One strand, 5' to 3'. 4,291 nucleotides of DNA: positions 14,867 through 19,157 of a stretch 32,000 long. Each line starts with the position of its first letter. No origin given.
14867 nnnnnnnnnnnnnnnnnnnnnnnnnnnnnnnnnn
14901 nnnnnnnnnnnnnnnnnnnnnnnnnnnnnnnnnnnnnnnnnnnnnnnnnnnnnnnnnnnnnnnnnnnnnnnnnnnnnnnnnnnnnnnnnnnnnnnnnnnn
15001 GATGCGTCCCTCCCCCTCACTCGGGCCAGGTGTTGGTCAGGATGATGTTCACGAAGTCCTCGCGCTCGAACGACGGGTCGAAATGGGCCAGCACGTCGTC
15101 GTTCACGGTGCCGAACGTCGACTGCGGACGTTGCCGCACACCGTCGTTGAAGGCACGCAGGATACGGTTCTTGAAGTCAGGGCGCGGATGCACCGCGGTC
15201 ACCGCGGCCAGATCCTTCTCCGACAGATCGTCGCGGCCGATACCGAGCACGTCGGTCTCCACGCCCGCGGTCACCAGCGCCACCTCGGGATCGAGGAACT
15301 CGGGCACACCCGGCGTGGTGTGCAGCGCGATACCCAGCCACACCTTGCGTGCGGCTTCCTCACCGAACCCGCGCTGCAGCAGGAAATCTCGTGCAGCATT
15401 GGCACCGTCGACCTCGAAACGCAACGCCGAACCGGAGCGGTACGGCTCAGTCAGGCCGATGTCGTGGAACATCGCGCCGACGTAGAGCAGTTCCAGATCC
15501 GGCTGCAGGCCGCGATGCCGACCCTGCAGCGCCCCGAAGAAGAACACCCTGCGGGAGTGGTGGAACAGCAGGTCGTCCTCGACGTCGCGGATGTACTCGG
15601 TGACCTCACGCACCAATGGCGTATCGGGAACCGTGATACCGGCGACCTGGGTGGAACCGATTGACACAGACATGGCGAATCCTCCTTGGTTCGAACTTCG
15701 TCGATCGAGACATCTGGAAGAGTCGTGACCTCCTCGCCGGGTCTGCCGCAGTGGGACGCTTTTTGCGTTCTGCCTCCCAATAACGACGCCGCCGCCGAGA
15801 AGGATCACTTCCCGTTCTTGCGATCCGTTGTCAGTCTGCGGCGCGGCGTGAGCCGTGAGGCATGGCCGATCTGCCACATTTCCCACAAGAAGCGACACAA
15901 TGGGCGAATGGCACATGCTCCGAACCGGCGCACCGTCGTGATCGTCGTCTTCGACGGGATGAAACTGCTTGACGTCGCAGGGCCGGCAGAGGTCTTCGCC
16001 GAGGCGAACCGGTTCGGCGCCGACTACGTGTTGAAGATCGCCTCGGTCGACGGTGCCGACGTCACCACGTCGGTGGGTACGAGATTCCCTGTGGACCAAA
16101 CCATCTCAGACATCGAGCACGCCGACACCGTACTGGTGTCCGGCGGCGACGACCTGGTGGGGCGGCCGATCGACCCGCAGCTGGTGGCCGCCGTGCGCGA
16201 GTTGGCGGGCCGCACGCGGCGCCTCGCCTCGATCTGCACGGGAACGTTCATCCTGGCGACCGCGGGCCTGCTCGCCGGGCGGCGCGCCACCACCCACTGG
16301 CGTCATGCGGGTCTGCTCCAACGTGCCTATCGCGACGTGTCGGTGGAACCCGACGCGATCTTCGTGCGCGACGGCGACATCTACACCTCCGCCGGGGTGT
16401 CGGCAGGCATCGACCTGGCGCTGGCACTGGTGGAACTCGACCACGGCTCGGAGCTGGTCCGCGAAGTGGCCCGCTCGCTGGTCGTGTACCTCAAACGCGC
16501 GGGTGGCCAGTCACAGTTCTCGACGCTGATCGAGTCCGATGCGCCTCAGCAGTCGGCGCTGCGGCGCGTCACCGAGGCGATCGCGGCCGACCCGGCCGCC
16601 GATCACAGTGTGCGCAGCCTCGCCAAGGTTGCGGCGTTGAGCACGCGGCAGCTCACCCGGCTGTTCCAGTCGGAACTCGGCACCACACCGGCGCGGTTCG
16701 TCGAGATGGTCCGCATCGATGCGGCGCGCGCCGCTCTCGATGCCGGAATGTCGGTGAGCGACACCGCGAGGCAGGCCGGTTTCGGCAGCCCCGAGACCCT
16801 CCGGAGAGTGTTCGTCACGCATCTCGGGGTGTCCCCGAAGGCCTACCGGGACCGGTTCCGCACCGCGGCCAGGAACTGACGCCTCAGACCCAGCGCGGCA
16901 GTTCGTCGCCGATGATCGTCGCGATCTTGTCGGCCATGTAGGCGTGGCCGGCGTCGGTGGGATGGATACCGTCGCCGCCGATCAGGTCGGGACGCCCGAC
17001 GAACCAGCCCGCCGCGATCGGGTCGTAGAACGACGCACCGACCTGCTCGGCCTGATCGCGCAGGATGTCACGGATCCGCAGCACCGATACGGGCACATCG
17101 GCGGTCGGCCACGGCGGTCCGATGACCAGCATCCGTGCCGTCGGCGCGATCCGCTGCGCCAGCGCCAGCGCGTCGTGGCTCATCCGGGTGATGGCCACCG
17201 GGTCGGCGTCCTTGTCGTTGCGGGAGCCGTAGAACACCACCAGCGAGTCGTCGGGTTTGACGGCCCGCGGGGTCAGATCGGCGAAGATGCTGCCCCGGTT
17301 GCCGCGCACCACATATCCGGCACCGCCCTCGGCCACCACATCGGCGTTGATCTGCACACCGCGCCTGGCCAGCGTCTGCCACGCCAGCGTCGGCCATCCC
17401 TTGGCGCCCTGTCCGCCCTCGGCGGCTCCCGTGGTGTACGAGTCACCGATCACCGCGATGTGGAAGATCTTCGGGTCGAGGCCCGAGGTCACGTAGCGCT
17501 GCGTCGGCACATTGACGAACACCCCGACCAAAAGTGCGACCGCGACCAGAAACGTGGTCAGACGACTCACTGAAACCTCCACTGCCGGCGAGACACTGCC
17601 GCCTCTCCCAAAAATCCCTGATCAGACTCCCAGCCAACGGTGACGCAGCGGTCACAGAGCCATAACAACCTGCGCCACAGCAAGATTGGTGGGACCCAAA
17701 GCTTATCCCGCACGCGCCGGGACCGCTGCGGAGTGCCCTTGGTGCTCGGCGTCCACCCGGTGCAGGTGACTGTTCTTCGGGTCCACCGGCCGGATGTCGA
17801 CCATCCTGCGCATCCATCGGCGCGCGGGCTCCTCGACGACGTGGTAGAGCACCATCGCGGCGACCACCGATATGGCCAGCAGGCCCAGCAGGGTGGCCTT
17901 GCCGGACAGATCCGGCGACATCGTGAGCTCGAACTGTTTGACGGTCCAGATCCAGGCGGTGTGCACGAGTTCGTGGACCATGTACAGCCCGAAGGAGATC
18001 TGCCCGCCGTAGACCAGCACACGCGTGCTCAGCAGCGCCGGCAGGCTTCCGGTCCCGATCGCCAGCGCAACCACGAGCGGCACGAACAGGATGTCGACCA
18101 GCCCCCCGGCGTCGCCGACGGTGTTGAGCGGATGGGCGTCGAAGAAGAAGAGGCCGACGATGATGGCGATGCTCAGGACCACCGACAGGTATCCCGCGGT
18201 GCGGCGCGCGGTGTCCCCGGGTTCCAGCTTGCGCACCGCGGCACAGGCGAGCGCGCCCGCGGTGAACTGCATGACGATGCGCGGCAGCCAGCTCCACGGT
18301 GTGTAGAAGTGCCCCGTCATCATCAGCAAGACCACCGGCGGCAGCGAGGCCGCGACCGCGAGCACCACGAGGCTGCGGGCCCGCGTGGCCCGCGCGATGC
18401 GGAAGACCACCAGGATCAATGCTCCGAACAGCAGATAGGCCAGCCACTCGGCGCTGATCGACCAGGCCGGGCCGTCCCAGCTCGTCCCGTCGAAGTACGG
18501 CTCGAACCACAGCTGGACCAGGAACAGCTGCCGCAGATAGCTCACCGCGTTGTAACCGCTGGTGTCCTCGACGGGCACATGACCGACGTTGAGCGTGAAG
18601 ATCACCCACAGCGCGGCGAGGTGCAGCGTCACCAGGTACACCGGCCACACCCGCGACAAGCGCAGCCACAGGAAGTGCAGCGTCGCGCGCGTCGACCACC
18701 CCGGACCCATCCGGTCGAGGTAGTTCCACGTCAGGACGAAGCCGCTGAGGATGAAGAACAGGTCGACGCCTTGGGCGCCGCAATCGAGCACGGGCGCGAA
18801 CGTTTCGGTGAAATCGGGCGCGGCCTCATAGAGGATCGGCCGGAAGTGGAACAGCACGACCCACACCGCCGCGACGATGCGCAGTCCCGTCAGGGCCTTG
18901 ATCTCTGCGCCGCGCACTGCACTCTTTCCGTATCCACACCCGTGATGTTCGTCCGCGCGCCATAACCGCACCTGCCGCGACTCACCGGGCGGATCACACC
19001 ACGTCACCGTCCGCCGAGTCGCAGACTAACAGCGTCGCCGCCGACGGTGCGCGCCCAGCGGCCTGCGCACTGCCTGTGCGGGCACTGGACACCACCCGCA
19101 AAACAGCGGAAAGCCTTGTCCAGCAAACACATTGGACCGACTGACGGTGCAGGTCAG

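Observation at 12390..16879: HD-domain / catalase / SigH-like sigma / cupin operon with no ZAS anti-sigma factor, divergent from a DJ-1/AraC regulator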

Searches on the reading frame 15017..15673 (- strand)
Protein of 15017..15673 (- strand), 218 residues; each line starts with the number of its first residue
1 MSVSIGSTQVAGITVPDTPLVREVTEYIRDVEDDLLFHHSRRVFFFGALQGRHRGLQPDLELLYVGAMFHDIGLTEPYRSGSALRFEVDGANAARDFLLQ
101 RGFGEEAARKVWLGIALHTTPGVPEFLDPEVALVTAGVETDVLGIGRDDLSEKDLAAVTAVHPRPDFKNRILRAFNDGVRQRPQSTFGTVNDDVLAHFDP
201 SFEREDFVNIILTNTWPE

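Call 5: search_protein_families(library=pfam, proteins=[window:15017-15673:-], max_evalue=0.01)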
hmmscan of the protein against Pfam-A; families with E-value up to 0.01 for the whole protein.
window:15017-15673:- (218 aa): 1 family
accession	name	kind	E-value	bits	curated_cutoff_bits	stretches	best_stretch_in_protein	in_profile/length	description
PF01966.28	HD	-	9.9e-09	35.9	22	1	37-124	2-91/116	HD domain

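Call 6: search_protein_families(library=ncbifam, proteins=[window:15017-15673:-], max_evalue=0.01)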
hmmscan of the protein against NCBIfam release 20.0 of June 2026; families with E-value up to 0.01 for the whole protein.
window:15017-15673:- (218 aa): 2 families
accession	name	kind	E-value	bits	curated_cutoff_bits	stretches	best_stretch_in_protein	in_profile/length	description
TIGR03401.1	cyanamide_fam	subfamily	2.7e-13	50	109.85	1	8-169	28-192/228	HD domain protein, cyanamide hydratase family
TIGR00277.1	HDIG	domain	0.00042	20.1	27.6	1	38-109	7-80/84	HDIG domain-containing metalloprotein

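Call 67: search_solved_structures(query=window:15017-15673:-, max_evalue=0.01, show_alignments=1)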
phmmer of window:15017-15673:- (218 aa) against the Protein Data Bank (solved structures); distinct sequences matched with E-value up to 0.01: 3.
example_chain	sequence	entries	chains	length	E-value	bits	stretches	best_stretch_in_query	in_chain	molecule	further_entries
6dka_A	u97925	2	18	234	0.00011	25.2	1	13-165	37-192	DNA damage-inducible protein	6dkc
6dk9_A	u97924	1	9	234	0.00023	24.2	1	13-127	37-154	DNA damage-inducible protein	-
6dkd_A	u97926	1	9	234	0.00064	22.7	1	13-104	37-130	DNA damage-inducible protein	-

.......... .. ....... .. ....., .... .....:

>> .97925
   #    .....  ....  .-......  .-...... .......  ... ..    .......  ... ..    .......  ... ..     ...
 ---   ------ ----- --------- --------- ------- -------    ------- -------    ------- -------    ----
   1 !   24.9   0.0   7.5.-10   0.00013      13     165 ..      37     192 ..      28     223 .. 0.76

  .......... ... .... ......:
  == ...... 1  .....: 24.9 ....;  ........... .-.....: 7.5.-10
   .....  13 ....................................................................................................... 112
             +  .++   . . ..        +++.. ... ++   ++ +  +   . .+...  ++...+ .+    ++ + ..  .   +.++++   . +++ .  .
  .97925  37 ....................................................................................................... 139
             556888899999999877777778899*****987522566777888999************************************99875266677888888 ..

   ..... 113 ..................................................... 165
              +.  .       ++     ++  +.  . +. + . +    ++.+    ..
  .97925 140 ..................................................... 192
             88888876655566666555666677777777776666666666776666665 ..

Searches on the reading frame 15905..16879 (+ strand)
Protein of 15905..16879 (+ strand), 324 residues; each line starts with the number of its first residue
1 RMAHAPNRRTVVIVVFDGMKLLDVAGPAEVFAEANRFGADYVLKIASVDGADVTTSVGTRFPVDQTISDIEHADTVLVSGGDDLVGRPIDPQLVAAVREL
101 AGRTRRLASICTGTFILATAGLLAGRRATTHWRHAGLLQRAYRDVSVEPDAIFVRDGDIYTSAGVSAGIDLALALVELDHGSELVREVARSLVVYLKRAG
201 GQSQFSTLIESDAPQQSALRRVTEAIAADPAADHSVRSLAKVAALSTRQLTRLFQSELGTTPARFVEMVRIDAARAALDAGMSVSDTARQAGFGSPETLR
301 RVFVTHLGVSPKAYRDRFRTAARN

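Call 5: search_protein_families(library=pfam, proteins=[window:15905-16879:+], max_evalue=0.01)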
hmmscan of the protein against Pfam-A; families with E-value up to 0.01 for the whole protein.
window:15905-16879:+ (324 aa): 6 families
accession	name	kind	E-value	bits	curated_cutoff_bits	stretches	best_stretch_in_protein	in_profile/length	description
PF01965.30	DJ-1_PfpI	-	3.6e-30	105.4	26.6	1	10-177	2-164/165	DJ-1/PfpI family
PF12833.13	HTH_18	-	2.5e-22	79.4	33.6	1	239-317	1-80/80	Helix-turn-helix domain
PF00165.29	HTH_AraC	-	7.5e-13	48.7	26.6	2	281-315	8-41/42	Bacterial regulatory helix-turn-helix proteins, AraC family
PF01527.26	HTH_Tnp_1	-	0.00014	22.4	24.1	1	262-301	4-42/75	Transposase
PF13814.12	Replic_Relax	-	0.0026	18.3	25.3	0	127-199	119-176/191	Replication-relaxation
PF13518.12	HTH_28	-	0.0097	16.4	25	0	270-301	2-31/52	Helix-turn-helix domain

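Call 6: search_protein_families(library=ncbifam, proteins=[window:15905-16879:+], max_evalue=0.01)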
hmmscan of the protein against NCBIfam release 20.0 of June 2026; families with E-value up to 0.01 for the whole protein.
window:15905-16879:+ (324 aa): 28 families (the best 25 are shown)
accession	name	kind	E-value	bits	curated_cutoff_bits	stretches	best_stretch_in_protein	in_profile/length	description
NF006902.0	PRK09393.1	equivalog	2.3e-72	243.9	425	1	4-321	6-325/327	transcriptional regulator FtrA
NF052371.1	TransRegGbdRPseu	equivalog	1.6e-39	136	480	1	8-317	16-326/365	choline metabolism transcriptional regulator GbdR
TIGR01383.1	not_thiJ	equivalog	5e-13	49.2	131.25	1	11-190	2-179/180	DJ-1 family glyoxalase III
NF007860.0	PRK10572.1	equivalog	1.2e-11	44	208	1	218-320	184-287/292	arabinose operon transcriptional regulator AraC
TIGR01382.1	PfpI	subfamily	6.6e-10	38.8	139.05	1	12-130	3-120/169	DJ-1/PfpI/YhbO family deglycase/protease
NF047455.1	TF_Staph_AryK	equivalog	2e-09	36.3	850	1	214-321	154-262/759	transcriptional regulator AryK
NF011964.0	PRK15435.1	equivalog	3.6e-09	36.1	345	1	211-316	76-182/354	bifunctional DNA-binding transcriptional regulator/O6-methylguanine-DNA methyltransferase Ada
TIGR04094.1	adjacent_YSIRK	equivalog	1.7e-08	33.9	200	1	234-315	302-383/383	YSIRK-targeted surface antigen transcriptional regulator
NF040475.1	chlor_reg_RclR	equivalog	2.4e-08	33.7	400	1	219-321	179-282/284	reactive chlorine-specific transcriptional regulator RclR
NF010026.0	PRK13501.1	equivalog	4.5e-08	32.6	363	1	192-320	155-280/290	HTH-type transcriptional activator RhaR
NF010028.0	PRK13503.1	equivalog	1.4e-07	31.3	288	1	209-317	163-272/278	HTH-type transcriptional activator RhaS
NF007633.0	PRK10296.1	equivalog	3.6e-07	30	264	1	232-320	188-277/280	transcriptional regulator ChbR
NF007693.0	PRK10371.1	equivalog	4e-07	29.5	253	1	219-316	200-298/309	transcriptional regulator MelR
NF041686.2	ant_diox_reg_AndR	equivalog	6.8e-07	29.2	350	1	180-319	178-311/321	anthranilate 1,2-dioxygenase regulatory protein AndR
NF007243.0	PRK09685.1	equivalog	1.1e-06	28.4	199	1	219-319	200-303/303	transcriptional regulator FeaR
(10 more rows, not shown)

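Call 68: search_solved_structures(query=window:15908-16879:+, max_evalue=0.00001)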
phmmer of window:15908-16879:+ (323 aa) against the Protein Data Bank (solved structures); distinct sequences matched with E-value up to 0.00001: 19.
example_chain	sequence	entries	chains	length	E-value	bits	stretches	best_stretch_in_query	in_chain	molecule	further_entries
3mgk_A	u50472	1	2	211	6.1e-24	88.1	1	11-206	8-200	Intracellular protease/amidase related enzyme (ThiJ family)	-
6ni5_A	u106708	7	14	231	1.4e-22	83.6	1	12-175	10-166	Isonitrile hydratase InhA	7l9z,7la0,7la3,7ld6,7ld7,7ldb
6ni4_A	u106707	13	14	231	5e-22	81.8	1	12-175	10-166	Isonitrile hydratase InhA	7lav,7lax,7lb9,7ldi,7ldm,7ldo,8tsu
3non_A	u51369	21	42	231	5.1e-22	81.8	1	12-175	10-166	Isocyanide hydratase | Isonitrile hydratase InhA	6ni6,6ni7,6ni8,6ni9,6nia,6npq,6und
3nov_A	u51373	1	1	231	1.7e-21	80.1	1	13-175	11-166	ThiJ/PfpI family protein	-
3nor_A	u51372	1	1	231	1.8e-21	80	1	12-175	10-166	ThiJ/PfpI family protein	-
9mxp_A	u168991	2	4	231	2.2e-21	79.7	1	13-175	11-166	Cyclohexyl-isocyanide hydratase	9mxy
3noo_A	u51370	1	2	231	9.9e-21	77.5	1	12-175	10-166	ThiJ/PfpI family protein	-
3noq_A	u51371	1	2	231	1.3e-20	77.1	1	12-175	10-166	ThiJ/PfpI family protein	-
3ewn_A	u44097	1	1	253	1.2e-15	60.9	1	10-176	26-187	ThiJ/PfpI family protein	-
4ofw_A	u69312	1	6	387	1.9e-09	40.5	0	57-163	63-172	Protein DJ-1 homolog D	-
3uk7_A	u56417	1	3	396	1.9e-09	40.5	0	57-163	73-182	Class I glutamine amidotransferase-like domain-containing protein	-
3w6v_A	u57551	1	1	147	8e-08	35.2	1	233-319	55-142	AdpA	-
3er6_A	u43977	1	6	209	1.2e-07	34.6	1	77-181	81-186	Putative transcriptional regulator protein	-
3bhn_A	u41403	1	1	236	3.1e-07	33.3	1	54-210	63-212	ThiJ/PfpI domain protein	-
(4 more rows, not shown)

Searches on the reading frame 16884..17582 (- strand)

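Call 5: search_protein_families(library=pfam, proteins=[window:16884-17582:-], max_evalue=0.01)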
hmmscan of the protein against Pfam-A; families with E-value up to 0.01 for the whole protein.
window:16884-17582:- (232 aa): 2 families
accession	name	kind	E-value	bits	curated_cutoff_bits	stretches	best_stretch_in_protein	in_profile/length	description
PF13472.12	Lipase_GDSL_2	-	7.6e-13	49.8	32.9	1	44-214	1-177/178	GDSL-like Lipase/Acylhydrolase family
PF00657.28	Lipase_GDSL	-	8.5e-07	29.8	23.6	1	42-220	1-208/208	GDSL-like Lipase/Acylhydrolase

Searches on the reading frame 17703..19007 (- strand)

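Call 66: search_protein_families(library=pfam, proteins=[window:17703-19007:-], max_evalue=0.001)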
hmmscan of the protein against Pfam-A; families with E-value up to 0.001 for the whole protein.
window:17703-19007:- (434 aa): 1 family
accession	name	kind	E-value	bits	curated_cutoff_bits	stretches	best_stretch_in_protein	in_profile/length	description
PF01757.29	Acyl_transf_3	-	6.7e-25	88.3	31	1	37-388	2-325/326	Acyltransferase domain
